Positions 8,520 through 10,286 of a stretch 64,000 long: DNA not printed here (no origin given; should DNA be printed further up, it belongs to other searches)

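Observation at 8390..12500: Self-contained redox/Fe-S module (ferredoxin, B12-radical-SAM, FNR-like reductase, NifS, NifU) embedded in a nucleotide-sugar pathway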

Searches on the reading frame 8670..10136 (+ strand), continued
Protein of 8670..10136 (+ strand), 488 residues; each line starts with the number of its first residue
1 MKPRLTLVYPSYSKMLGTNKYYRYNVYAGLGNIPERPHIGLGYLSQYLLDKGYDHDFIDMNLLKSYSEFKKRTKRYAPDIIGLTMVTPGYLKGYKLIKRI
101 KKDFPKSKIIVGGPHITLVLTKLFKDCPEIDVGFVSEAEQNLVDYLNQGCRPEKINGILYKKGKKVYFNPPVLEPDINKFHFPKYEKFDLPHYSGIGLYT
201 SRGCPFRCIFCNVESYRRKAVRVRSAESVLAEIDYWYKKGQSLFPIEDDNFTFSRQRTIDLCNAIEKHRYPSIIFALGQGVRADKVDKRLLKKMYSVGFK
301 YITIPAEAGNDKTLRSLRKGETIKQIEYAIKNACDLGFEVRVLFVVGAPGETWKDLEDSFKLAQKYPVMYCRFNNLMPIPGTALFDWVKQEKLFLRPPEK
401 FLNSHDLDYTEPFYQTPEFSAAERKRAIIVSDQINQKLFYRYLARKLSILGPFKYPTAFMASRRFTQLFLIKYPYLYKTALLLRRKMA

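Call 19: find_encoding_contigs(protein=P0003, flank=10000, max_places=1)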
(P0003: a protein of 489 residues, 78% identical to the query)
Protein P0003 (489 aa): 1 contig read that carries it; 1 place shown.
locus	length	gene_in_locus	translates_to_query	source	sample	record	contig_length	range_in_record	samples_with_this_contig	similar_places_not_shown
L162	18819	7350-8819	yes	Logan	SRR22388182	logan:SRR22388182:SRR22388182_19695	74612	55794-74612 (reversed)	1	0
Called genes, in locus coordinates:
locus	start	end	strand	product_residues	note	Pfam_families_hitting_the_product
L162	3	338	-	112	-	?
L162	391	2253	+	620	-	PF13522:GATase_6, PF13537:GATase_7, PF00733:Asn_synthase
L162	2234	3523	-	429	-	PF01943:Polysacc_synt, PF13440:Polysacc_synt_3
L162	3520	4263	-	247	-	PF08241:Methyltransf_11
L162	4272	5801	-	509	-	PF02366:PMT, PF13231:PMT_2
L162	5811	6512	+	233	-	PF00535:Glycos_transf_2, PF10111:Glyco_tranf_2_2, PF13641:Glyco_tranf_2_3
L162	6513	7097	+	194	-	PF13489:Methyltransf_23, PF13847:Methyltransf_31, PF08241:Methyltransf_11, PF08242:Methyltransf_12 (weak), PF13649:Methyltransf_25 (faint)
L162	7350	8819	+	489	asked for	PF02310:B12-binding, PF04055:Radical_SAM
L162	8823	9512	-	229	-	PF00970:FAD_binding_6, PF00175:NAD_binding_1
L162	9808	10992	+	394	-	PF00266:Aminotran_5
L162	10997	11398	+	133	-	PF01592:NifU_N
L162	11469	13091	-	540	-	PF13231:PMT_2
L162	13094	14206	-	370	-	PF00266:Aminotran_5 (weak), PF01041:DegT_DnrJ_EryC1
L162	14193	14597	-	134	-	PF05523:FdtA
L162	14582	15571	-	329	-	-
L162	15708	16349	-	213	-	PF13489:Methyltransf_23 (weak), PF07021:MetW, PF13847:Methyltransf_31, PF08241:Methyltransf_11, PF13649:Methyltransf_25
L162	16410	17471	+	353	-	PF13480:Acetyltransf_6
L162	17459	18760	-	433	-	PF13439:Glyco_transf_4, PF00534:Glycos_transf_1, PF13692:Glyco_trans_1_4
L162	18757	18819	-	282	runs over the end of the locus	PF01522:Polysacc_deac_1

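Call 20: find_encoding_contigs(protein=P0009, flank=10000, max_places=1)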
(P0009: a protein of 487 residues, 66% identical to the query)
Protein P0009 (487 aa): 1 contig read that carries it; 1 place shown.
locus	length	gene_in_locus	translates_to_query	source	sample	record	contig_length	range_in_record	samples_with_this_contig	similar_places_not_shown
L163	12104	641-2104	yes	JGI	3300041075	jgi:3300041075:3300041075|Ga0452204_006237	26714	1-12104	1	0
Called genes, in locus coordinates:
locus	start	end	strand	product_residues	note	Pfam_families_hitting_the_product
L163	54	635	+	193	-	-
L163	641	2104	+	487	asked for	PF02310:B12-binding, PF04055:Radical_SAM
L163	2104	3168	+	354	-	PF13353:Fer4_12, PF04055:Radical_SAM, PF13186:SPASM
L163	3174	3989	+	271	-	PF13641:Glyco_tranf_2_3, PF00535:Glycos_transf_2, PF10111:Glyco_tranf_2_2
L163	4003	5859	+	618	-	-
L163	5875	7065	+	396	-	PF13439:Glyco_transf_4, PF13579:Glyco_trans_4_4, PF20706:GT4-conflict, PF00534:Glycos_transf_1, PF13692:Glyco_trans_1_4, PF13524:Glyco_trans_1_2 (weak)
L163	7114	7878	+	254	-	PF01209:Ubie_methyltran, PF13489:Methyltransf_23, PF13847:Methyltransf_31, PF08241:Methyltransf_11, PF08242:Methyltransf_12, PF13649:Methyltransf_25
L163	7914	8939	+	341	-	-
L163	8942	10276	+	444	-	-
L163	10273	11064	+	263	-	PF13489:Methyltransf_23, PF01209:Ubie_methyltran (weak), PF13847:Methyltransf_31, PF08241:Methyltransf_11, PF08242:Methyltransf_12, PF13649:Methyltransf_25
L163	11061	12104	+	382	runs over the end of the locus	PF13439:Glyco_transf_4 (weak), PF20706:GT4-conflict, PF00534:Glycos_transf_1, PF13692:Glyco_trans_1_4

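Call 21: find_encoding_contigs(protein=P0032, flank=10000, max_places=1)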
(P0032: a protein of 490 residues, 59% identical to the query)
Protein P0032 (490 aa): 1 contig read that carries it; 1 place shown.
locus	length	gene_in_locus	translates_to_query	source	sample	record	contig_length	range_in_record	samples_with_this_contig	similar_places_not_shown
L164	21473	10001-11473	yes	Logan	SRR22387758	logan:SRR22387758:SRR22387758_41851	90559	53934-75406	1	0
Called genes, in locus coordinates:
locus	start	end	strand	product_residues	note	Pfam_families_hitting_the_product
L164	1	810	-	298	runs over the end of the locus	PF00535:Glycos_transf_2, PF13641:Glyco_tranf_2_3 (weak)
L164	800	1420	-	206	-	PF00132:Hexapep, PF14602:Hexapep_2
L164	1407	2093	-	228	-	PF05050:Methyltransf_21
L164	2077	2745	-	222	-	-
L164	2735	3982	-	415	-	PF00005:ABC_tran, PF14524:Wzt_C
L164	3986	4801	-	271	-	PF01061:ABC2_membrane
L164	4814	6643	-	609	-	-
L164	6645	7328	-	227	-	PF08241:Methyltransf_11 (weak)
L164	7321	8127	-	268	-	PF00535:Glycos_transf_2, PF10111:Glyco_tranf_2_2 (weak)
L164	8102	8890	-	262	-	PF05575:V_cholerae_RfbT (weak), PF02475:TRM5-TYW2_MTfase (weak), PF05050:Methyltransf_21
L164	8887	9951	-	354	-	PF00535:Glycos_transf_2, PF10111:Glyco_tranf_2_2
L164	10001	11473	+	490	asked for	PF02310:B12-binding, PF04055:Radical_SAM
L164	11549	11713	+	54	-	-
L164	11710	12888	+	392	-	PF00535:Glycos_transf_2, PF10111:Glyco_tranf_2_2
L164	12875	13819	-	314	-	PF01073:3Beta_HSD (weak), PF01370:Epimerase, PF16363:GDP_Man_Dehyd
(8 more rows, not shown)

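Call 45: predict_structure(alignment_id=A1)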
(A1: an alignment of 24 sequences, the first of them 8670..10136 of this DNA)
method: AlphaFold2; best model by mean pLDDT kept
length: 488 residues; sequences in the alignment: 24
mean_pLDDT: 77.9   pTM: 0.77
mean pLDDT of the five models: 77.9, 77.7, 74.8, 73.1, 67.2
residues with pLDDT >= 90: 114; 70-90: 257; 50-70: 73; < 50: 44
segments of 3 or more residues with pLDDT < 50: 14-34, 200-219
pLDDT, mean of each block of 10 residues (from residue 1): 88 50 36 55 85 90 88 96 82 93 97 78 91 84 93 92 89 77 75 61 37 40 76 86 65 76 89 71 87 90 82 85 92 90 82 88 87 67 80 83 60 83 84 82 84 86 68 60 54
secondary structure, 60 per line:
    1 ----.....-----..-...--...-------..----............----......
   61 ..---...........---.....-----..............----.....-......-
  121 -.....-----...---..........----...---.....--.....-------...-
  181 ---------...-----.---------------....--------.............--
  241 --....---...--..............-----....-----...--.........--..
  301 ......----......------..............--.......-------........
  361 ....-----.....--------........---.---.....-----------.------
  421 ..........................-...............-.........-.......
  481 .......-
elements in order: E5-9 H39-50 E55-59 H66-76 E80-84 H90-103 E108-112 H114-119 H122-126 E132-134 H138-147 E158-162 E165-169 H214-217 H226-238 E243-246 H255-268 E274-277 H288-296 E299-306 H311-316 H323-336 E339-345 H353-364 E370-374 H383-390 H398-402 H421-446 H448-462 H464-472 H474-487

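Call 48: fold_search(model_id=the predicted structure, library=pdb)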
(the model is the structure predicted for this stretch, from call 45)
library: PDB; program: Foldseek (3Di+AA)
matches with E <= 10: 1806; with E <= 0.001: 54
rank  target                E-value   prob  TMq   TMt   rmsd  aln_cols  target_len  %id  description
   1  5ul4                  2.0e-20  1.00  0.67  0.47   7.8       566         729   19  Structure of Cobalamin-dependent S-adenosylmethionine radical enzyme OxsB with aqua-cobalamin and S-adenosylmethionine b (released 2017-04-19)
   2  9ccb                  1.3e-19  1.00  0.54  0.63  10.1       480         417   19  X-ray crystal structure of methyl-coenzyme M reductase glutamine methylase (MgmA) from Methanothermobacter marburgensis  (released 2025-01-01)
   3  6fd2_A                1.5e-19  1.00  0.65  0.70   6.8       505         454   15  Radical SAM 1,2-diol dehydratase AprD4 in complex with its substrate paromamine (released 2018-01-17)
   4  5ul3                  1.8e-19  1.00  0.66  0.46   8.9       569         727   19  Structure of Cobalamin-dependent S-adenosylmethionine radical enzyme OxsB with aqua-cobalamin bound (released 2017-04-19)
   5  6fd2_B                2.5e-19  1.00  0.65  0.70   6.9       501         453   15  Radical SAM 1,2-diol dehydratase AprD4 in complex with its substrate paromamine (released 2018-01-17)
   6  5ul2                  3.8e-19  1.00  0.66  0.46   7.4       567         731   19  Structure of Apo, SeMet-labeled Cobalamin-dependent S-adenosylmethionine radical enzyme OxsB (released 2017-04-19)
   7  9n1b                  2.1e-18  1.00  0.66  0.53   7.0       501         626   16  Crystal structure of CysS from Corallococcus sp. CA054B with 5'-deoxyadenosine, methionine, and pantetheinylated 3-metho (released 2026-01-28)
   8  6wte_A                6.6e-18  1.00  0.62  0.54   8.0       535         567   14  Structure of radical S-adenosylmethionine methyltransferase, TsrM, from Kitasatospora setae with cobalamin and [4Fe-4S (released 2020-12-23)
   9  9n1d                  9.9e-18  1.00  0.64  0.51   7.2       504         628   16  Crystal structure of CysS from Corallococcus sp. CA054B with 5'-deoxyadenosine and methionine bound (released 2026-01-28)
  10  6wtf_A                1.8e-17  1.00  0.61  0.55   4.8       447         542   15  Structure of radical S-adenosylmethionine methyltransferase, TsrM, from Kitasatospora setae with tryptophan substrate  (released 2020-12-23)
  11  6wte_B                3.3e-17  1.00  0.60  0.55   6.6       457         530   16  Structure of radical S-adenosylmethionine methyltransferase, TsrM, from Kitasatospora setae with cobalamin and [4Fe-4S (released 2020-12-23)
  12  9n1c                  7.5e-17  1.00  0.64  0.51   7.2       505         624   16  Crystal structure of CysS from Corallococcus sp. CA054B with 5'-deoxyadenosine, methionine, and pantetheinylated 3-ethox (released 2026-01-28)
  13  6wtf_B                1.2e-16  1.00  0.63  0.58   6.4       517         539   14  Structure of radical S-adenosylmethionine methyltransferase, TsrM, from Kitasatospora setae with tryptophan substrate  (released 2020-12-23)
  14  7kdy_A                3.4e-15  1.00  0.61  0.47   6.8       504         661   17  Crystal structure of Streptomyces tokunonesis TokK with hydroxycobalamin, 5'-deoxyadenosine, methionine, and (2R)-pant (released 2022-01-12)
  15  7kdx_B                3.4e-14  1.00  0.59  0.45   6.8       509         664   16  Crystal structure of Streptomyces tokunonesis TokK with hydroxycobalamin, 5'-deoxyadenosine, and methionine (released 2022-01-12)
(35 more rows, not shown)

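Call 51: find_encoding_contigs(protein=P0042, flank=10000, max_places=2)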
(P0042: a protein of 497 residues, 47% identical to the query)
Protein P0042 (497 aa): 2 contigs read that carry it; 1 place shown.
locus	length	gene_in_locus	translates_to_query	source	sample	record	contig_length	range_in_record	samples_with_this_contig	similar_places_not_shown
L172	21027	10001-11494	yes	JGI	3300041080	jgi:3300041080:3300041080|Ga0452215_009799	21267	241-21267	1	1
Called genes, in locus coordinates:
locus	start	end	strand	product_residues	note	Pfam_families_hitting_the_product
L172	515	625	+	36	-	-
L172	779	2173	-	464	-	-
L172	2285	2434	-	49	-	-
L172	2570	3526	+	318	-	PF00535:Glycos_transf_2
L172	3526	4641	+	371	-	PF13439:Glyco_transf_4 (weak), PF00534:Glycos_transf_1, PF13692:Glyco_trans_1_4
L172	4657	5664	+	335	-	PF01073:3Beta_HSD, PF01370:Epimerase, PF02719:Polysacc_synt_2, PF04321:RmlD_sub_bind, PF05368:NmrA, PF07993:NAD_binding_4, PF13460:NAD_binding_10, PF16363:GDP_Man_Dehyd, +1 more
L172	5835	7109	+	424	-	PF02310:B12-binding, PF04055:Radical_SAM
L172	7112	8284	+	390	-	PF13439:Glyco_transf_4, PF00534:Glycos_transf_1, PF13692:Glyco_trans_1_4, PF13524:Glyco_trans_1_2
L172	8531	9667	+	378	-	PF13353:Fer4_12, PF04055:Radical_SAM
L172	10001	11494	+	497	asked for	PF02310:B12-binding, PF04055:Radical_SAM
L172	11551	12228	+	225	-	PF13489:Methyltransf_23, PF01209:Ubie_methyltran (faint), PF13649:Methyltransf_25, PF13847:Methyltransf_31 (weak), PF08241:Methyltransf_11, PF08242:Methyltransf_12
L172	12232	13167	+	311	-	PF03706:LPG_synthase_TM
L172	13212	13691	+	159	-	-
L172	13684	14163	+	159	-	PF04307:YdjM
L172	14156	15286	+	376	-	PF04055:Radical_SAM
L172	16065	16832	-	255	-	-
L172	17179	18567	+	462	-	PF00072:Response_reg, PF00158:Sigma54_activat, PF14532:Sigma54_activ_2, PF07728:AAA_5 (weak), PF25601:AAA_lid_14, PF02954:HTH_8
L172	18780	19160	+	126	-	-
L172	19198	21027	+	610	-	?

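Call 52: list_cluster_members(proteins=[P0001, P0121])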
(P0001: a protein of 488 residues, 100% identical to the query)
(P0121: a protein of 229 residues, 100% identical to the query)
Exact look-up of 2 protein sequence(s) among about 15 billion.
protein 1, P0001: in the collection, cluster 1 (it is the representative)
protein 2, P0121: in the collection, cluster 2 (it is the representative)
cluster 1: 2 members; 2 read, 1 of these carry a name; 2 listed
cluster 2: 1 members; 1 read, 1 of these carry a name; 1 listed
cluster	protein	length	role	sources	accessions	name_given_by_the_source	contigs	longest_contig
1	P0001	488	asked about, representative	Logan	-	-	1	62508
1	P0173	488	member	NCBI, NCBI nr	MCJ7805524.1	B12-binding domain-containing radical SAM protein [Patescibacteria group bacterium]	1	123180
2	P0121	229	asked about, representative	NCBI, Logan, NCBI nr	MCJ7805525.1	FAD-dependent oxidoreductase [Patescibacteria group bacterium]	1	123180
